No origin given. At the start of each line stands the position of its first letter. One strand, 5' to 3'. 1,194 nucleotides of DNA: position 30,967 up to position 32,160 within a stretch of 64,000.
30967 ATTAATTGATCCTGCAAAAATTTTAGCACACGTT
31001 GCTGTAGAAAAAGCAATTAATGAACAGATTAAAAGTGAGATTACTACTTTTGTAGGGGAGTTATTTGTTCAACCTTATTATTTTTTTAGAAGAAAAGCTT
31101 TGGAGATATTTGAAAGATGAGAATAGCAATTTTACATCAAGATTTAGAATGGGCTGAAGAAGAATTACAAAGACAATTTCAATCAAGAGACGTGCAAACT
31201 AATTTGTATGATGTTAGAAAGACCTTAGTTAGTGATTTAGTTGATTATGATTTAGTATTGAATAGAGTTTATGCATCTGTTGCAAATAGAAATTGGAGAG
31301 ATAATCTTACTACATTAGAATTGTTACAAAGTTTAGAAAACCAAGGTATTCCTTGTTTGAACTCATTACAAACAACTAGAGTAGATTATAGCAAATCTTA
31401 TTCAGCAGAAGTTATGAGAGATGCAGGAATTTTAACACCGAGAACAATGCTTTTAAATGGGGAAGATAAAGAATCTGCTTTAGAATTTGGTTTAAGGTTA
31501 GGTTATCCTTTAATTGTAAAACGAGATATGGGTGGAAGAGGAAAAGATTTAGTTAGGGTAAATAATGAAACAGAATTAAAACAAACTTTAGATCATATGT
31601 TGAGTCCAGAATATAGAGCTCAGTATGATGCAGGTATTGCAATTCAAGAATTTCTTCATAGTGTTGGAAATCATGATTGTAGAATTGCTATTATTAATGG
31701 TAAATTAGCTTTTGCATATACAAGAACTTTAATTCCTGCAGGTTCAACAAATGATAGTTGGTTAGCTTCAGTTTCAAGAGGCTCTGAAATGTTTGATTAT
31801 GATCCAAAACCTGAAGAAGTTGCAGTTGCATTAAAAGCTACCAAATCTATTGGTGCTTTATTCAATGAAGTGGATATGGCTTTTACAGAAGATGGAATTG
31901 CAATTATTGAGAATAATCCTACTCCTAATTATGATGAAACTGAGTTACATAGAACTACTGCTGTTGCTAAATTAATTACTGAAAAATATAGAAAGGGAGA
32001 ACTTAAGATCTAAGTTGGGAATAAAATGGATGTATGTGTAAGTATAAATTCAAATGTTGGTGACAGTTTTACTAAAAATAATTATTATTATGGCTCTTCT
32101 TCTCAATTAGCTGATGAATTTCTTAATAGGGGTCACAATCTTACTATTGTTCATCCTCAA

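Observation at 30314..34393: Racemase + two ATP-grasp ligases + LD-carboxypeptidase + Cys-less C39-like protein: candidate D-amino-acid peptide system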

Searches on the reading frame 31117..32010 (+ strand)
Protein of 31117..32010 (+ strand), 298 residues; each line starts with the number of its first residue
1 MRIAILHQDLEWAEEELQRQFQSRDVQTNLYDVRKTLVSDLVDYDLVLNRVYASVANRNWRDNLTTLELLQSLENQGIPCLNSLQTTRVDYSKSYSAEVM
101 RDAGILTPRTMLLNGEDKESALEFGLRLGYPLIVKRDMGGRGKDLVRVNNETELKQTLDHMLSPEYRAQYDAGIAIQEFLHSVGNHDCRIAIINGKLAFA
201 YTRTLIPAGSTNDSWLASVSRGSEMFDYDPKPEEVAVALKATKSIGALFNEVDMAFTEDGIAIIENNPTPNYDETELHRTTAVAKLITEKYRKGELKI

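Call 3: search_protein_families(library=pfam, proteins=[window:31117-32010:+], max_evalue=0.01)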
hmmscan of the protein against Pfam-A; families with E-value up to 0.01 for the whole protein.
window:31117-32010:+ (298 aa): 7 families
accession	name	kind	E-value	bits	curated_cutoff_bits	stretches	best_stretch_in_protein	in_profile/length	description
PF08443.16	RimK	-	5.4e-16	59.2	21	1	93-287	4-184/188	RimK-like ATP-grasp domain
PF02786.22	CPSase_L_D2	-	9.6e-05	22.4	19.8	1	94-180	3-89/211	Carbamoyl-phosphate synthase L chain, ATP binding domain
PF02222.28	ATP-grasp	-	0.0015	18.6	27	1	100-161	3-63/179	ATP-grasp domain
PF02955.21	GSH-S_ATP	-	0.0015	18.4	23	1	132-221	34-118/175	Prokaryotic glutathione synthetase, ATP-grasp domain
PF07478.18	Dala_Dala_lig_C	-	0.0027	17.7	24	0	111-193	13-91/204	D-ala D-ala ligase C-terminus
PF01071.24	GARS_A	-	0.0031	17.8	27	1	92-181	2-90/194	Phosphoribosylglycinamide synthetase, ATP-grasp (A) domain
PF02655.19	ATP-grasp_3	-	0.0098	16.4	23.2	0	93-268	4-155/160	ATP-grasp domain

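Call 4: search_protein_families(library=ncbifam, proteins=[window:31117-32010:+], max_evalue=0.01)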
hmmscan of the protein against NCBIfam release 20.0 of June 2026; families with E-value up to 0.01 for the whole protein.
window:31117-32010:+ (298 aa): 37 families (the best 25 are shown)
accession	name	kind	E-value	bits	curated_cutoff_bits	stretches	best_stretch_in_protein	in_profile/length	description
TIGR00768.1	rimK_fam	subfamily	3e-29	102.3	143.4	1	3-289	2-274/276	RimK family alpha-L-glutamate ligase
NF040720.1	MptN_Meth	equivalog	2.7e-24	85.7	350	1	3-287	2-286/291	tetrahydromethanopterin:alpha-L-glutamate ligase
TIGR02144.1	LysX_arch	equivalog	3.8e-22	78.7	275.6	1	18-290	16-274/281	lysine biosynthesis protein LysX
TIGR04356.1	grasp_GAK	hypoth_equivalog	1.3e-11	44.1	300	1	52-265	59-257/287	GAK system ATP-grasp enzyme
TIGR04443.1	F420_CofF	equivalog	7.2e-11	41.6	300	1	57-271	55-259/283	coenzyme gamma-F420-2:alpha-L-glutamate ligase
NF006406.0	PRK08654.1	equivalog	3.3e-06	25.9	739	1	88-181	111-204/499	acetyl-CoA carboxylase biotin carboxylase subunit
NF005525.0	PRK07178.1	equivalog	3.4e-06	26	768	1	92-177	114-199/471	acetyl-CoA carboxylase biotin carboxylase subunit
NF007764.0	PRK10446.1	equivalog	6.9e-06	25.5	331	1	43-283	57-278/300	30S ribosomal protein S6--L-glutamate ligase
NF003573.0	PRK05246.1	equivalog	9.8e-06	24.6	272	1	8-217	41-237/316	glutathione synthase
NF009402.0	PRK12767.1-1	equivalog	1.4e-05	24.1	218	1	81-246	104-257/329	carbamoyl phosphate synthase-like protein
TIGR00877.1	purD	equivalog_domain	2e-05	23.6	288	1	69-181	80-192/425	phosphoribosylamine--glycine ligase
NF006287.0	PRK08463.1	equivalog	5.8e-05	22.1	775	1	93-159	115-182/479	acetyl-CoA carboxylase subunit A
NF000091.3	D_ala_D_ser_VanG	exception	6.7e-05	21.9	495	1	74-162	116-206/344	D-alanine--D-serine ligase VanG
NF012217.1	D_ala_D_lac_VanA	exception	7.2e-05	22.2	775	1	73-179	112-209/343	D-alanine--(R)-lactate ligase VanA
NF009110.0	PRK12458.1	subfamily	8.5e-05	21.7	408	1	43-196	85-230/349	glutathione synthetase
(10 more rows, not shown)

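Call 28: search_solved_structures(query=window:31117-32010:+, max_evalue=0.001)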
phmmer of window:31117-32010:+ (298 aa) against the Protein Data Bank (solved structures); distinct sequences matched with E-value up to 0.001: 7.
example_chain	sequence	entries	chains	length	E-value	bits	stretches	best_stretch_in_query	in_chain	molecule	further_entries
3vpd_A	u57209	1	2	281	5.5e-09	39.2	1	73-279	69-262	Ribosomal protein S6 modification protein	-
5k2m_A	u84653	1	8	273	1.3e-08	38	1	69-273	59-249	RimK-related lysine biosynthesis protein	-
1uc8_A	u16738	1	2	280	4.8e-07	32.8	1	73-279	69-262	lysine biosynthesis enzyme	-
1uc9_A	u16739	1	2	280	1.7e-06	31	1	73-279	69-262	lysine biosynthesis enzyme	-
7qys_A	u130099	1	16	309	8.7e-06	28.7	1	69-293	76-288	Probable alpha-L-glutamate ligase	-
2yw2_A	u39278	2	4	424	7.3e-05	25.7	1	73-196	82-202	Phosphoribosylamine--glycine ligase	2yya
7qyr_A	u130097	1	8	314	0.0001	25.2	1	69-288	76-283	Probable alpha-L-glutamate ligase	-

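Call 72: find_homologous_proteins(query=window:31117-32010:+)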
Query window:31117-32010:+ (298 aa): 121 proteins with E <= 0.001 among 3260 candidates; the best 120 are listed.
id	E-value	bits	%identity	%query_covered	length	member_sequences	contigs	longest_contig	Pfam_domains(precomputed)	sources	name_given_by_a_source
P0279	6.3e-194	661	100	100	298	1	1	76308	PF08443.17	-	-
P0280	4.2e-148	510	77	98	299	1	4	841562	PF08443.17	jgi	-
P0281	1.3e-147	509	77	98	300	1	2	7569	PF08443.17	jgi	-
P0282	2.1e-108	380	56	98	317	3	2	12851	PF08443.17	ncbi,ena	-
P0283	1.0e-104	368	57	97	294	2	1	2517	PF02955.22,PF08443.17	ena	-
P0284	6.2e-97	343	57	91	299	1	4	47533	PF08443.17,PF02655.20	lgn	-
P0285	3.4e-93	330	50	100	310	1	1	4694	PF02955.22,PF08443.17,PF02655.20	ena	-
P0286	1.5e-90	322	55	91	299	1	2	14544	PF08443.17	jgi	jgi:glutathione synthase/RimK-type ligase-like ATP-grasp enzyme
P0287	9.1e-89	316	53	98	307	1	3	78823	PF08443.17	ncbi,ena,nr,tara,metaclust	ncbi:hypothetical protein CMO92_01360 [Candidatus Woesearchaeota archaeon]|nr:hypothetical protein [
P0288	3.3e-87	311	51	99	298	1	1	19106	PF02955.22,PF02786.23,PF08443.17,PF02655.20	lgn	-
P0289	7.9e-85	303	48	97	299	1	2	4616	PF08443.17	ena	-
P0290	4.4e-84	300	50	98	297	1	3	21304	PF02786.23,PF08443.17,PF02655.20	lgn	-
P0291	1.2e-83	299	50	98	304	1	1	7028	PF02786.23,PF08443.17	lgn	-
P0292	1.8e-82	295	51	98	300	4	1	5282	PF02955.22,PF02786.23,PF02222.28,PF08443.17,PF02655.20,PF07478.19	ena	-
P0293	2.0e-82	295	53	93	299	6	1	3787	PF02955.22,PF08443.17,PF02655.20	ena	-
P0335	1.5e-66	243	45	92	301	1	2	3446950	PF08443.17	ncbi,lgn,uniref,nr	ncbi:hypothetical protein BOW53_12610 [Solemya pervernicosa gill symbiont]|uniref:ATP-grasp domain-c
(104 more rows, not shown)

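Call 73: find_encoding_contigs(protein=P0335, flank=7000, max_places=1)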
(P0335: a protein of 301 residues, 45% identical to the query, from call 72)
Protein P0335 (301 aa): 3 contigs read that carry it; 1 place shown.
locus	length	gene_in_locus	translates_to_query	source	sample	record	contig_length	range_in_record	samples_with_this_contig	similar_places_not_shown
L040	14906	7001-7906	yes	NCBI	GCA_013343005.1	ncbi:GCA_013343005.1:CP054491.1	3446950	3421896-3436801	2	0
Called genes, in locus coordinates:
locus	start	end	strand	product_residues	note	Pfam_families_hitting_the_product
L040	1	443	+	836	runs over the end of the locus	PF00072:Response_reg, PF00989:PAS, PF08448:PAS_4, PF13426:PAS_9, PF00990:GGDEF, PF00563:EAL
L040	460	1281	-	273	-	PF27507:DjlA_TM, PF05099:TerB, PF00226:DnaJ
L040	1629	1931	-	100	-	PF07876:Dabb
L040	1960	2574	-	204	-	PF13649:Methyltransf_25, PF13847:Methyltransf_31 (weak), PF08241:Methyltransf_11 (weak), PF08242:Methyltransf_12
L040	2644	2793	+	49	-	-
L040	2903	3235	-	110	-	PF04247:SirB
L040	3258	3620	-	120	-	PF12680:SnoaL_2, PF14534:DUF4440 (weak)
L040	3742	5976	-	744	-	PF00403:HMA, PF00122:E1-E2_ATPase, PF00702:Hydrolase, PF08282:Hydrolase_3 (faint)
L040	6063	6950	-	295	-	-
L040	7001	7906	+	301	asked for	PF08443:RimK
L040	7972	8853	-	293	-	-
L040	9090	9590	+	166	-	PF02036:SCP2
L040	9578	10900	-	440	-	PF00672:HAMP, PF00512:HisKA (weak), PF02518:HATPase_c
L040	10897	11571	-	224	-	PF00072:Response_reg, PF00486:Trans_reg_C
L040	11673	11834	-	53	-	-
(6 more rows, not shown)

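Call 76: search_solved_structures(query=window:31117-32010:+, max_evalue=0.00001, show_alignments=2)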
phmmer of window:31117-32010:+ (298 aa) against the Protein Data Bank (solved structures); distinct sequences matched with E-value up to 0.00001: 5.
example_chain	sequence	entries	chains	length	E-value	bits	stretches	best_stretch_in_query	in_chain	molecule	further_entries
3vpd_A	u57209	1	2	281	5.5e-09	39.2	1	73-279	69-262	Ribosomal protein S6 modification protein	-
5k2m_A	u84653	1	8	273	1.3e-08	38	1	69-273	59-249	RimK-related lysine biosynthesis protein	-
1uc8_A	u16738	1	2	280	4.8e-07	32.8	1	73-279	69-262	lysine biosynthesis enzyme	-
1uc9_A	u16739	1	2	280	1.7e-06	31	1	73-279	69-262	lysine biosynthesis enzyme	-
7qys_A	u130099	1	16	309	8.7e-06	28.7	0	69-293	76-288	Probable alpha-L-glutamate ligase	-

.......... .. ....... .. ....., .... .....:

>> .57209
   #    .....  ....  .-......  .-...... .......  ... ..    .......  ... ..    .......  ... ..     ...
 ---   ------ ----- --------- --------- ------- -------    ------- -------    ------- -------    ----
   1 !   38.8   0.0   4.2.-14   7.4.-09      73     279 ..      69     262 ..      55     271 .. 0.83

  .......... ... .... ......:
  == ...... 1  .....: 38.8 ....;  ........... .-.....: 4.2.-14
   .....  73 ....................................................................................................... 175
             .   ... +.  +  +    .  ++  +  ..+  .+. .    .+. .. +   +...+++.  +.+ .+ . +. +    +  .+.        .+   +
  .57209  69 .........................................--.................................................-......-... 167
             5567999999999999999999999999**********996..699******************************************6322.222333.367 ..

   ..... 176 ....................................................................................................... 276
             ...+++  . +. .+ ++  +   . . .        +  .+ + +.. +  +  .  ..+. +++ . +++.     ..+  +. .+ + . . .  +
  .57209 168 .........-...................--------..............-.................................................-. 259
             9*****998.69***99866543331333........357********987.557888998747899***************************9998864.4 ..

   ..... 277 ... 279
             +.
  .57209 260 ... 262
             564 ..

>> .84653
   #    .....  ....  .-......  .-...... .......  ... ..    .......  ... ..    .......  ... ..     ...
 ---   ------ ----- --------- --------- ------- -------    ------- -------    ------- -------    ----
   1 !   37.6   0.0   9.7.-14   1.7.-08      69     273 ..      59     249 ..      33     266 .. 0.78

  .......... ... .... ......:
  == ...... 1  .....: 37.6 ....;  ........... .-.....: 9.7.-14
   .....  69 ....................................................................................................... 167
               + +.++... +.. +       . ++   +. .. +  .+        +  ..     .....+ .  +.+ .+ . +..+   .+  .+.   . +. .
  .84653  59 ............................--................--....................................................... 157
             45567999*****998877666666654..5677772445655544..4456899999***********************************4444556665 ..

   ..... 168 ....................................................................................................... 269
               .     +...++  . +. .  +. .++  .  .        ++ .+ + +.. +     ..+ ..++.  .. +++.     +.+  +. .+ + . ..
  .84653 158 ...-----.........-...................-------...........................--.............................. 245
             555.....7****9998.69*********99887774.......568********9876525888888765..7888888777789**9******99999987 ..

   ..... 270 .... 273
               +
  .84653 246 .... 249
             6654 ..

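Call 77: search_protein_families(library=padloc, proteins=[window:31117-32010:+], max_evalue=0.001)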
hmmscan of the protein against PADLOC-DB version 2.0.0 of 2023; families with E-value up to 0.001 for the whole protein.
window:31117-32010:+ (298 aa): 0 families
